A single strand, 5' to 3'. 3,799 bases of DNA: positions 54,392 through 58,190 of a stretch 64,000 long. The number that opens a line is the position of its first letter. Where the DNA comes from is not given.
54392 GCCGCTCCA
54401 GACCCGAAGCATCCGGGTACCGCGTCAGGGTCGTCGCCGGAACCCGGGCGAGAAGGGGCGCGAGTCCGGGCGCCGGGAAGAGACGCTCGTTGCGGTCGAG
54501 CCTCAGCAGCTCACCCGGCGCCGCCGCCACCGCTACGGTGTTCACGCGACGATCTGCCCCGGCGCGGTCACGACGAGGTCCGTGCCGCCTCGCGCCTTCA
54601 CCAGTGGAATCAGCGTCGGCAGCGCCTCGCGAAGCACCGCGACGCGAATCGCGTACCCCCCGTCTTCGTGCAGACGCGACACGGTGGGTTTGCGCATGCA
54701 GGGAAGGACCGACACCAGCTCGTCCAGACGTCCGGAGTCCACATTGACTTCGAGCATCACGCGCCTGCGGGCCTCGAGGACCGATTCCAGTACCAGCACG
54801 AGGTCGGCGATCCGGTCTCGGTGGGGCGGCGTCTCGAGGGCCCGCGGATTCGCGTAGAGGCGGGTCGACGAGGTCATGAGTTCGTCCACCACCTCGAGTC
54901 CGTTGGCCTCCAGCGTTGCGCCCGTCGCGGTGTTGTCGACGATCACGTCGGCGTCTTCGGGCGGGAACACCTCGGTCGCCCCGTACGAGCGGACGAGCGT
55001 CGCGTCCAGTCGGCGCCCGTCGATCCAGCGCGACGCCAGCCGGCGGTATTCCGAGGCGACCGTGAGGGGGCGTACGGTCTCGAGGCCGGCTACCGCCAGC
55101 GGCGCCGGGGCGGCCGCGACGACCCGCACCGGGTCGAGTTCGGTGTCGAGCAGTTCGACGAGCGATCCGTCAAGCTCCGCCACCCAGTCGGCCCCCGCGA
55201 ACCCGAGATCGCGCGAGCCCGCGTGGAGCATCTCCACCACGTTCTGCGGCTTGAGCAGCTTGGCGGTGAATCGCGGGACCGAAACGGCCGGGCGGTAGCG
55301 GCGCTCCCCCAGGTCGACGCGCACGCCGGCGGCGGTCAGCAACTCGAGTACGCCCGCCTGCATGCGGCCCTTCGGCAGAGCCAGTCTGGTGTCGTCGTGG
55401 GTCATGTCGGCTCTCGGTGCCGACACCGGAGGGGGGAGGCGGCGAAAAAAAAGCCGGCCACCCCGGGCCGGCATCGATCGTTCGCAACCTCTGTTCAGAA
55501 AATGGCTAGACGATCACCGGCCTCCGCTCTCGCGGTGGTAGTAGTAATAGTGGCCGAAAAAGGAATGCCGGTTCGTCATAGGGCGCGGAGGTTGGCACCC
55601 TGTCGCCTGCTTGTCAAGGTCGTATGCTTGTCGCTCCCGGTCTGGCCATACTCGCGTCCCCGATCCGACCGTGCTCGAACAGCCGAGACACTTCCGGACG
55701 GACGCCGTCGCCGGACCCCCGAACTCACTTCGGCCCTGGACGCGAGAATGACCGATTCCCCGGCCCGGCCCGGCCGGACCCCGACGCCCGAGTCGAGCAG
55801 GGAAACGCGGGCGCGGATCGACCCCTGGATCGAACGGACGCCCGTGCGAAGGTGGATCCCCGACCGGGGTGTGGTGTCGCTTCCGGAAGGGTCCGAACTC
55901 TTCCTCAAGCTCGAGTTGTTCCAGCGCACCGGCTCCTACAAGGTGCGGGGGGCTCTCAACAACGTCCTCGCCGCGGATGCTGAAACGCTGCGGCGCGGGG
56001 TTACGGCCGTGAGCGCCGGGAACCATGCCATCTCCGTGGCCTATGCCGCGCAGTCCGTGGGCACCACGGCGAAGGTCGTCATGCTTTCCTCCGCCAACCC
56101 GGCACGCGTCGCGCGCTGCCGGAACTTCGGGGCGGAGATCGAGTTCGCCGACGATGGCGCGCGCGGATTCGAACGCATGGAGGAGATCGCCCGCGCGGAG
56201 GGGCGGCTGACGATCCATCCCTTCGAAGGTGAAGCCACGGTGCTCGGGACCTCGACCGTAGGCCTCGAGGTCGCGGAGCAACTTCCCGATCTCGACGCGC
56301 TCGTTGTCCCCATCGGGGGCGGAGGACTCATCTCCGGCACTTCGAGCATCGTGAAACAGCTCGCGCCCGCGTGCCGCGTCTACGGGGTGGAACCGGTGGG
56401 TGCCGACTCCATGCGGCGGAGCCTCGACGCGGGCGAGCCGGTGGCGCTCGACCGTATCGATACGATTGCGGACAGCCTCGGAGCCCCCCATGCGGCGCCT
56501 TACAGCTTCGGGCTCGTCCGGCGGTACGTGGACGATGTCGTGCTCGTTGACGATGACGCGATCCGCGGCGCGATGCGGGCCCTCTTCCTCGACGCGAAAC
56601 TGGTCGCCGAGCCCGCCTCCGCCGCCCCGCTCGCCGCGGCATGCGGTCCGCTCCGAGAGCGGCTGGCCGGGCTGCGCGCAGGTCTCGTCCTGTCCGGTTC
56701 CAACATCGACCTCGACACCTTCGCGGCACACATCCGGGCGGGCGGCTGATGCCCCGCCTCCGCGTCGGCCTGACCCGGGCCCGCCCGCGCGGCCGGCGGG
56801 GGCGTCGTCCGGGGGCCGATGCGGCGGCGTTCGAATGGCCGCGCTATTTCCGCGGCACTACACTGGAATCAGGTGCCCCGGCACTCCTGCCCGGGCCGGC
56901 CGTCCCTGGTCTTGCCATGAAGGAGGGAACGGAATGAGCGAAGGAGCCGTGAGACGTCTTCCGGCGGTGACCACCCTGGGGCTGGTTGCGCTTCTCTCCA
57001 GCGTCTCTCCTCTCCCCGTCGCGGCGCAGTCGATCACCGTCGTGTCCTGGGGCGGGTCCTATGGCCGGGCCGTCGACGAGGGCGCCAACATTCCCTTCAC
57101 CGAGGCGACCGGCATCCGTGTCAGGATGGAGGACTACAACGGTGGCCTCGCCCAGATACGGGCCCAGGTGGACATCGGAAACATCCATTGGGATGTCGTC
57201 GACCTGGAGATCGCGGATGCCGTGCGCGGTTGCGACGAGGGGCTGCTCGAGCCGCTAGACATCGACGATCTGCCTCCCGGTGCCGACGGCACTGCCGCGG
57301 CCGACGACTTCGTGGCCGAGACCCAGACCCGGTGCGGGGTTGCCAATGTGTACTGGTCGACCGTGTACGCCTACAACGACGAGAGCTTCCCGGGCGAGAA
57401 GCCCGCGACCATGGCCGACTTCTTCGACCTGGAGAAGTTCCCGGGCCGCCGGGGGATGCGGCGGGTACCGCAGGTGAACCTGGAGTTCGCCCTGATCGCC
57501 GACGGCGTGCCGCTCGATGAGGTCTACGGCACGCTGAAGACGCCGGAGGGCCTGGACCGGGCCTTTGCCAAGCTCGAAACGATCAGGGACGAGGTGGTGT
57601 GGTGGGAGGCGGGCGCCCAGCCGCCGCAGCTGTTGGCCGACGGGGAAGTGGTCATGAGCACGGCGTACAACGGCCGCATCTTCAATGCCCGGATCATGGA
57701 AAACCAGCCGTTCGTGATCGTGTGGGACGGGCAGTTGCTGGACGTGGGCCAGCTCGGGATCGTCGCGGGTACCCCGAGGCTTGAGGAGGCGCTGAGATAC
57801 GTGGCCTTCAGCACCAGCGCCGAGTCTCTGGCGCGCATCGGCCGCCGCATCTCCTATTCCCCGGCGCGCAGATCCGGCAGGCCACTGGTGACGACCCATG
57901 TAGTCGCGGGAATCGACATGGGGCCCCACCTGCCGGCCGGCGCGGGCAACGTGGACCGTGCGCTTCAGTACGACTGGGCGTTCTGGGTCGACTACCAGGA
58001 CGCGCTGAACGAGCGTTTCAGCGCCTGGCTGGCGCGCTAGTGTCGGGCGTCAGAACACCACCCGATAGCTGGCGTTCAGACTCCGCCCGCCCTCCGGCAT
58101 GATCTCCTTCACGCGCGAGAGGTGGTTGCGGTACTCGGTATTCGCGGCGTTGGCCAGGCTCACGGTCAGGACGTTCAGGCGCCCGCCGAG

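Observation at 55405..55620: Candidate leader-peptide transcription attenuator upstream of the his operon, with a His-Tyr4-His codon run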

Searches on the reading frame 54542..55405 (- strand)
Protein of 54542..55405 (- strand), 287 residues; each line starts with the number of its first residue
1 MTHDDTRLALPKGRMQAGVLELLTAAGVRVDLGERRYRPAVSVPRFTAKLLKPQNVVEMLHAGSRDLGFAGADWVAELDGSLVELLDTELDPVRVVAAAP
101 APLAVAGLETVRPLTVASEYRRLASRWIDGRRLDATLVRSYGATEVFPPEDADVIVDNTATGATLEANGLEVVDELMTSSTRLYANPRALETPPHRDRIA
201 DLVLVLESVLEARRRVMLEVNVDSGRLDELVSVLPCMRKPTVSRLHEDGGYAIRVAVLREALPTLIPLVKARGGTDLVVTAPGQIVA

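Call 9: search_protein_families(library=pfam, proteins=[window:54542-55405:-], max_evalue=0.001)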
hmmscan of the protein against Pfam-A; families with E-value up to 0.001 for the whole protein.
window:54542-55405:- (287 aa): 2 families
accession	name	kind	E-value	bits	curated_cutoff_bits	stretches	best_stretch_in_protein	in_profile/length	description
PF01634.23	HisG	-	2.7e-32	112.3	25.5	1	52-206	1-156/158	ATP phosphoribosyltransferase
PF08029.16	HisG_C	-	8.3e-16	58.3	23.5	1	212-280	1-69/73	HisG, C-terminal domain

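Call 10: find_homologous_proteins(query=window:54542-55405:-, max_evalue=1e-20)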
Query window:54542-55405:- (287 aa): 7215 proteins with E <= 1e-20 among 8000 candidates; the best 120 are listed.
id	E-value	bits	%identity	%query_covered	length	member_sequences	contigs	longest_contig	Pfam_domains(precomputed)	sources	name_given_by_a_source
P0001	2.0e-177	606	100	100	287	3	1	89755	PF01634.24,PF08029.17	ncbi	-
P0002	1.8e-165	567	94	100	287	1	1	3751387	PF01634.24,PF08029.17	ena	-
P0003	2.8e-165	566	93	100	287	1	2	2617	PF01634.24,PF08029.17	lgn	-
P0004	4.6e-165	566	93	100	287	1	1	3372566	PF01634.24,PF08029.17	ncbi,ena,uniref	ncbi:ATP phosphoribosyltransferase [Candidatus Palauibacter sp.]|uniref:ATP phosphoribosyltransferas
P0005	7.6e-165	565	93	100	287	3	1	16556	PF01634.24,PF08029.17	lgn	-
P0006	4.6e-164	562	92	100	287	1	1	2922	PF01634.24,PF08029.17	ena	-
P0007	8.3e-164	562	93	100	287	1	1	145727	PF01634.24,PF08029.17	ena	-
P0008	1.3e-163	561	93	100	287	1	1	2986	PF01634.24,PF08029.17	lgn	-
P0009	8.9e-162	555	92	100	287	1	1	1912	PF01634.24,PF08029.17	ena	-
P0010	1.2e-149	515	85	100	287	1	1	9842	PF01634.24,PF08029.17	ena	-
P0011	2.6e-149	514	85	100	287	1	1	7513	PF01634.24,PF08029.17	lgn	-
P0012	4.6e-148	510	84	100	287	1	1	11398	PF01634.24,PF08029.17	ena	-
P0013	6.2e-148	510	84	100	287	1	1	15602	PF01634.24,PF08029.17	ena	-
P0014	8.2e-148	509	84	100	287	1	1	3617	PF01634.24,PF08029.17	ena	-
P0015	2.7e-147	507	85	100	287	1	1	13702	PF01634.24,PF08029.17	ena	-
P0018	6.6e-147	506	85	100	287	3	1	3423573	PF01634.24,PF08029.17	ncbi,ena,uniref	ncbi:ATP phosphoribosyltransferase [Candidatus Palauibacter irciniicola]|uniref:ATP phosphoribosyltr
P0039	2.3e-132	459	78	99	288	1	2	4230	PF01634.24,PF08029.17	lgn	-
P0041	1.3e-127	443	75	99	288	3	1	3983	PF01634.24,PF08029.17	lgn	-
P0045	1.8e-124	433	73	99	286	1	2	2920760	PF01634.24,PF08029.17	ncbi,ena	-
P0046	1.6e-121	423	75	95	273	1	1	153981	PF01634.24,PF08029.17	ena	-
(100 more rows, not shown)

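Call 12: find_related_loci(query=window:54542-55405:-, collection=genome_contigs, flank=2500)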
Query window:54542-55405:- (287 aa) in genome_contigs; peptide patterns used: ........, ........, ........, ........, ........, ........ (x = any residue, [..] = any of these).
599 stretches matched a pattern (row limit reached: there are more); 266 encode a relative of the query (tblastn E <= 1e-3); the best 80 are kept; 80 distinct loci.
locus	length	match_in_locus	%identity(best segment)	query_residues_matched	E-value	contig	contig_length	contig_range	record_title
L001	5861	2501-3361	93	1-287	3e-167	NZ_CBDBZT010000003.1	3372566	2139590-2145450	MAG: Candidatus Palauibacter sp. isolate d913a111-4b0a-4343-aa09-6fb2a46b27a4 contig_3, whole genome shotgun sequence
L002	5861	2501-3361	84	1-287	2e-154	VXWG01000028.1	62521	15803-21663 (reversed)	MAG: Candidatus Palauibacter irciniicola isolate SB0668_bin_12 NODE_234_length_62521_cov_25.256347, whole genome shotgun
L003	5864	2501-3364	84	1-287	2e-153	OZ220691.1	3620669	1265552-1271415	MAG: Gemmatimonadota bacterium isolate 1766b9ea-3269-4cc1-97f5-695b05480569 genome assembly, chromosome: 1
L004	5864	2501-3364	84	1-287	2e-153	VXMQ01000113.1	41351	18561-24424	MAG: Candidatus Palauibacter denitrificans isolate SB0661_bin_40 NODE_995_length_41351_cov_61.620254, whole genome shotg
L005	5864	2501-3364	84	1-287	5e-153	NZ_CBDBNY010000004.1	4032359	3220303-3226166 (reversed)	MAG: Candidatus Palauibacter sp. isolate 9c20def5-05d6-4f68-ae38-90b01f08d4a3 contig_3, whole genome shotgun sequence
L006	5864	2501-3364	83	1-287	6e-152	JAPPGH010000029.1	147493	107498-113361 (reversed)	MAG: Candidatus Palauibacter rhopaloidicola isolate RHO1_bin_50 NODE_218_length_147493_cov_467.766444, whole genome shot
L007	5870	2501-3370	82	1-286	1e-151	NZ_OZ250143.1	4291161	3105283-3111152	MAG: Candidatus Palauibacter sp. isolate 48ff9d69-b9c1-46bb-834c-a9f20826d9c9 chromosome 1, complete sequence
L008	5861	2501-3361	85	1-287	6e-148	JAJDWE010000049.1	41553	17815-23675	MAG: Gemmatimonadetes bacterium isolate jk18x22bins.97 k141_20019, whole genome shotgun sequence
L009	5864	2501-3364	84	1-287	8e-146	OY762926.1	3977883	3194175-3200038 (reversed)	MAG: Gemmatimonadota bacterium isolate 6e3ee631-f785-49ea-85f7-2f24cfa146af genome assembly, chromosome: 1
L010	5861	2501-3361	84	1-287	2e-145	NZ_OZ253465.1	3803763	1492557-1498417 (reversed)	MAG: Candidatus Palauibacter sp. isolate 5c81fbdf-9277-4adf-92a3-ac9ea19f79ba chromosome 1, complete sequence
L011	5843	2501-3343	73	5-286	3e-121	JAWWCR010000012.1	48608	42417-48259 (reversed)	MAG: Gemmatimonadota bacterium isolate HN17.bin.15 k141_1885850_length_48608_cov_10.0000, whole genome shotgun sequence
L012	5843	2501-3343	70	7-286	7e-119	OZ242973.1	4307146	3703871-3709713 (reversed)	MAG: Longimicrobiales bacterium isolate 604f19ae-e220-46ce-a052-2e0d8117235f genome assembly, chromosome: 1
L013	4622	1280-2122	69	7-286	8e-118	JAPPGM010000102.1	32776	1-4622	MAG: Gemmatimonadota bacterium isolate RHO1_bin_56 NODE_2490_length_32776_cov_54.507044, whole genome shotgun sequence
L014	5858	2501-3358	66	1-286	5e-117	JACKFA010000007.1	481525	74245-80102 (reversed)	MAG: Deltaproteobacteria bacterium isolate HK-STAS-MYXO-48 HK-STAS-MYXO-48_7, whole genome shotgun sequence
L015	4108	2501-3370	67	1-286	9e-116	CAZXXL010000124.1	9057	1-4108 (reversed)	MAG TPA_asm: uncultured Thermoanaerobaculia bacterium isolate binchicken_co64_65 genome assembly, contig: NODE_5619_leng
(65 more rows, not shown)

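Call 20: find_encoding_contigs(protein=P0039, flank=1500, max_places=2)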
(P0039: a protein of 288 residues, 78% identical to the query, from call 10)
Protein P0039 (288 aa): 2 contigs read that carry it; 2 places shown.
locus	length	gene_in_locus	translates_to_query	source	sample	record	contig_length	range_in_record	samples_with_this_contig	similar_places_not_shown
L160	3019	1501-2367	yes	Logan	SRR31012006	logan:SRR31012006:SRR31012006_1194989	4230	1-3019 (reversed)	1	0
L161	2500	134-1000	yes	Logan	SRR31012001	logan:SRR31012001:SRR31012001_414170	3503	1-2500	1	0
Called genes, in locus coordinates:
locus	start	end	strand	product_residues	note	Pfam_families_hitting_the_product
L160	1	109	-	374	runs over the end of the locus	PF15902:Sortilin-Vps10 (faint), PF14870:PSII_BNR (faint), PF02012:BNR (faint)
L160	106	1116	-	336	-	PF00291:PALP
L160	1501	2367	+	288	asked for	PF01634:HisG, PF08029:HisG_C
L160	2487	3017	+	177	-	?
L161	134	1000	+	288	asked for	PF01634:HisG, PF08029:HisG_C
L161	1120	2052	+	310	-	PF00155:Aminotran_1_2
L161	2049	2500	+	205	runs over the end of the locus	PF00475:IGPD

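Call 21: find_encoding_contigs(protein=P0041, flank=1500, max_places=2)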
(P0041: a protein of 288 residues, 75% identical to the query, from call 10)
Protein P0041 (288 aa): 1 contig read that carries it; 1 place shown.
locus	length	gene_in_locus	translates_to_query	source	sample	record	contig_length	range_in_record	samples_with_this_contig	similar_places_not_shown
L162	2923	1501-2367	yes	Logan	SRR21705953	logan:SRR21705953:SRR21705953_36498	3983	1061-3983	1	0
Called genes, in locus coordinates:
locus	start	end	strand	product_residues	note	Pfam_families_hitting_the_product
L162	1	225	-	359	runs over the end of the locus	PF14870:PSII_BNR (faint), PF02012:BNR (faint), PF15902:Sortilin-Vps10 (faint)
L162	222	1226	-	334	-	PF00291:PALP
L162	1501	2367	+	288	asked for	PF01634:HisG, PF08029:HisG_C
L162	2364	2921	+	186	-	?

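Call 22: find_encoding_contigs(protein=P0046, flank=1500, max_places=2)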
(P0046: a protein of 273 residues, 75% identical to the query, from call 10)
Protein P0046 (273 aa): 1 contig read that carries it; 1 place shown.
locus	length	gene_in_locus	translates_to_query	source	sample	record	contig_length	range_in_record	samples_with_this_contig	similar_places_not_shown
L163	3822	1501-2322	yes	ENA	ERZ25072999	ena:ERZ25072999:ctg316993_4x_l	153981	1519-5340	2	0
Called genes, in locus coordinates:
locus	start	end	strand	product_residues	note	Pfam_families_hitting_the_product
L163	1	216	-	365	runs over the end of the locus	PF14870:PSII_BNR (faint), PF15902:Sortilin-Vps10 (faint), PF02012:BNR (faint)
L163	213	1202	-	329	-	PF00291:PALP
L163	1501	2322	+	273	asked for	PF01634:HisG, PF08029:HisG_C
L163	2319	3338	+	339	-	PF00155:Aminotran_1_2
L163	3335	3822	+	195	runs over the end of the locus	PF00475:IGPD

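Call 23: find_encoding_contigs(protein=P0045, flank=1500, max_places=2)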
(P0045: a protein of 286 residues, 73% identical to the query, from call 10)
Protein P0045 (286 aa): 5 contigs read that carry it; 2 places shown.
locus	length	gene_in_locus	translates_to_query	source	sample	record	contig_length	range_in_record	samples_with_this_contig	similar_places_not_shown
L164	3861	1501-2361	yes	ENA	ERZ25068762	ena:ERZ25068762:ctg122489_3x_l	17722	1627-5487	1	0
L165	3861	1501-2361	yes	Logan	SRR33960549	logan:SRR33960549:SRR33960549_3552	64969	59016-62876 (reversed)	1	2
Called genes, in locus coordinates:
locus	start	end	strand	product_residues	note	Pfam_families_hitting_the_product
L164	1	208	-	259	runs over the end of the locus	PF14814:UB2H, PF00912:Transgly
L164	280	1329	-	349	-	PF00291:PALP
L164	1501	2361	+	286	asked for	PF01634:HisG, PF08029:HisG_C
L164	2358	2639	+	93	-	-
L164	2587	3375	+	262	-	PF00155:Aminotran_1_2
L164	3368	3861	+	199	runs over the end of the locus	PF00475:IGPD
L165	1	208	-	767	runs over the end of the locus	?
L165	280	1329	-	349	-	PF00291:PALP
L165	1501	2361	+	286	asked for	PF01634:HisG, PF08029:HisG_C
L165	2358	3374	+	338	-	PF00155:Aminotran_1_2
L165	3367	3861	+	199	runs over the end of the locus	PF00475:IGPD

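Call 37: search_protein_families(library=ncbifam, proteins=[window:54542-55405:-], max_evalue=0.00001)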
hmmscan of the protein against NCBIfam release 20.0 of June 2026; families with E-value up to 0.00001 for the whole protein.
window:54542-55405:- (287 aa): 2 families
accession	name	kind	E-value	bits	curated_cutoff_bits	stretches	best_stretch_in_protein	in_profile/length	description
TIGR00070.1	hisG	equivalog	1.7e-38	132.3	75.75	1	7-184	2-182/183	ATP phosphoribosyltransferase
TIGR03455.1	HisG_C-term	equivalog_domain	2.2e-20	72.7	40.05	1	187-284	2-98/100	ATP phosphoribosyltransferase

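Call 51: find_encoding_contigs(protein=P0001, flank=8000, max_places=2)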
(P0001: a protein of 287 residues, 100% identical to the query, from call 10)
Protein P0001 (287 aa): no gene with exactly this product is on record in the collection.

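Call 52: find_encoding_contigs(protein=P0018, flank=8000, max_places=1)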
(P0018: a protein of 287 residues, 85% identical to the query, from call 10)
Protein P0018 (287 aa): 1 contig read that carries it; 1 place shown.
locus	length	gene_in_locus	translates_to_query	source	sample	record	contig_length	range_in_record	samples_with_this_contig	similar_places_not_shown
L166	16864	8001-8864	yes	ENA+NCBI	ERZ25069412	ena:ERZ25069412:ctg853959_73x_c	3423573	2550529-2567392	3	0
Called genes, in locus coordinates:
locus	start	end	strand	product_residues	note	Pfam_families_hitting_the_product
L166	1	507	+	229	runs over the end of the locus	-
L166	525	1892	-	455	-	PF07969:Amidohydro_3 (weak), PF01979:Amidohydro_1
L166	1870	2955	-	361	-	PF21088:MS_channel_1st, PF00924:MS_channel_2nd, PF21082:MS_channel_3rd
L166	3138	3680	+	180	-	PF04214:DUF411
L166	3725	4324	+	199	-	-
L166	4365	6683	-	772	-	PF14814:UB2H, PF00912:Transgly, PF00905:Transpeptidase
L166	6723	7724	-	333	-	PF00291:PALP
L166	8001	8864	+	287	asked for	PF01634:HisG, PF08029:HisG_C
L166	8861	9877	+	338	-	PF00155:Aminotran_1_2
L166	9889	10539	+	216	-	PF00475:IGPD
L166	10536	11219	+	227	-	PF00117:GATase, PF07685:GATase_3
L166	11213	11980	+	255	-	PF00977:His_biosynth, PF01207:Dus, PF05690:ThiG (faint), PF00478:IMPDH (faint), PF02581:TMP-TENI (faint), PF03060:NMO (faint), PF01180:DHO_dh (faint)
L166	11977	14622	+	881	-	PF00977:His_biosynth, PF01502:PRA-CH, PF01503:PRA-PH, PF00815:Histidinol_dh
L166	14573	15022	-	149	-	-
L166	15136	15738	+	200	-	PF04542:Sigma70_r2, PF08281:Sigma70_r4_2, PF04545:Sigma70_r4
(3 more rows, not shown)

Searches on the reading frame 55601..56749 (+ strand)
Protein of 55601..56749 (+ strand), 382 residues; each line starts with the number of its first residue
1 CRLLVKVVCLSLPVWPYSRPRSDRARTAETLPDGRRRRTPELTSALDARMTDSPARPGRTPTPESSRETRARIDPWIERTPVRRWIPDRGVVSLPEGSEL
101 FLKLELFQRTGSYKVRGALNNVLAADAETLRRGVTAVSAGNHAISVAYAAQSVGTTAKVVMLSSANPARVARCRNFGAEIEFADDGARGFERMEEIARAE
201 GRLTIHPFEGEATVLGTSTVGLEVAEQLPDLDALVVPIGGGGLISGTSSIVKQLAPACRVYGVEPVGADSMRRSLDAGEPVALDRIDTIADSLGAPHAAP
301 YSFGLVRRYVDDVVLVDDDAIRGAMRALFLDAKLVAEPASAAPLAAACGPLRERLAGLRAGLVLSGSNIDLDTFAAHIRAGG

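Call 9: search_protein_families(library=pfam, proteins=[window:55601-56749:+], max_evalue=0.001)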
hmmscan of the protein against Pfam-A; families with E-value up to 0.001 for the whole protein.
window:55601-56749:+ (382 aa): 1 family
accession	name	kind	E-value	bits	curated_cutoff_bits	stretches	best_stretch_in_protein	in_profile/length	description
PF00291.31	PALP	-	3.1e-70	237.3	35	1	96-354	20-282/295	Pyridoxal-phosphate dependent enzyme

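Call 37: search_protein_families(library=ncbifam, proteins=[window:55748-56749:+], max_evalue=0.00001)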
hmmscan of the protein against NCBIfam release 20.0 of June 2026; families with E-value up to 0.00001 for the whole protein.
window:55748-56749:+ (333 aa): 35 families (the best 25 are shown)
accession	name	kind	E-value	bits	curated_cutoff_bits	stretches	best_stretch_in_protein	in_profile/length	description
TIGR01127.1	ilvA_1Cterm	equivalog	9.1e-77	258.6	378.75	1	47-328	13-294/380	threonine ammonia-lyase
NF006094.0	PRK08246.1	subfamily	2.1e-72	244.2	331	1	13-325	6-309/310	serine/threonine dehydratase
NF045641.2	BHydaspDhtseBhcB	equivalog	1.5e-71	241.1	550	1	12-324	2-309/312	beta-hydroxyaspartate dehydratase BhcB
NF005454.0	PRK07048.1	equivalog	3.6e-66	223.5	452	1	16-330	11-321/324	threo-3-hydroxy-L-aspartate ammonia-lyase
NF005292.0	PRK06815.1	equivalog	3.5e-65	220.1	371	1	18-329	9-317/320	threonine/serine dehydratase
NF005600.0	PRK07334.1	equivalog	4.8e-65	219.7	496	1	19-329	17-321/408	threonine ammonia-lyase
NF005680.0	PRK07476.1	equivalog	5.9e-65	219.4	413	1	17-329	10-320/326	hydroxyectoine utilization dehydratase EutB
NF006389.0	PRK08638.1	equivalog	6.1e-62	209.5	453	1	19-326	16-321/333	bifunctional threonine ammonia-lyase/L-serine ammonia-lyase TdcB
TIGR02991.1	ectoine_eutB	equivalog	8.7e-58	195.8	413.35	1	17-325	6-311/317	hydroxyectoine utilization dehydratase EutB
NF006674.0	PRK09224.1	subfamily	2.2e-57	194.9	577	1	49-324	40-318/508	threonine ammonia-lyase IlvA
TIGR01124.1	ilvA_2Cterm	equivalog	1.2e-56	192.4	411.3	1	48-324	31-310/499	threonine ammonia-lyase, biosynthetic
NF006390.0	PRK08639.1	equivalog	1.2e-55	189.2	421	1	19-323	14-318/418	threonine ammonia-lyase IlvA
TIGR02079.1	THD1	equivalog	3.7e-52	177.5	440.55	1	21-323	7-310/410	threonine ammonia-lyase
NF004771.0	PRK06110.1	equivalog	5.8e-52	176.8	317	1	24-330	15-317/323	threonine dehydratase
NF009130.0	PRK12483.1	subfamily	2e-50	171.9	801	1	48-324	51-330/521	threonine ammonia-lyase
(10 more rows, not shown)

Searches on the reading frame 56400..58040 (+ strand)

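Call 9: search_protein_families(library=pfam, proteins=[window:56400-58040:+], max_evalue=0.001)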
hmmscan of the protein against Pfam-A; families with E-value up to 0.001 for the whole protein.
window:56400-58040:+ (546 aa): 2 families
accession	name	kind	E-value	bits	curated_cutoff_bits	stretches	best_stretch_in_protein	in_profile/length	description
PF13416.11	SBP_bac_8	-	1.7e-45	156.4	27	1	232-491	5-263/279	Bacterial extracellular solute-binding protein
PF01547.30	SBP_bac_1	-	2.4e-05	24.9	26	1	227-476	16-305/307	Bacterial extracellular solute-binding protein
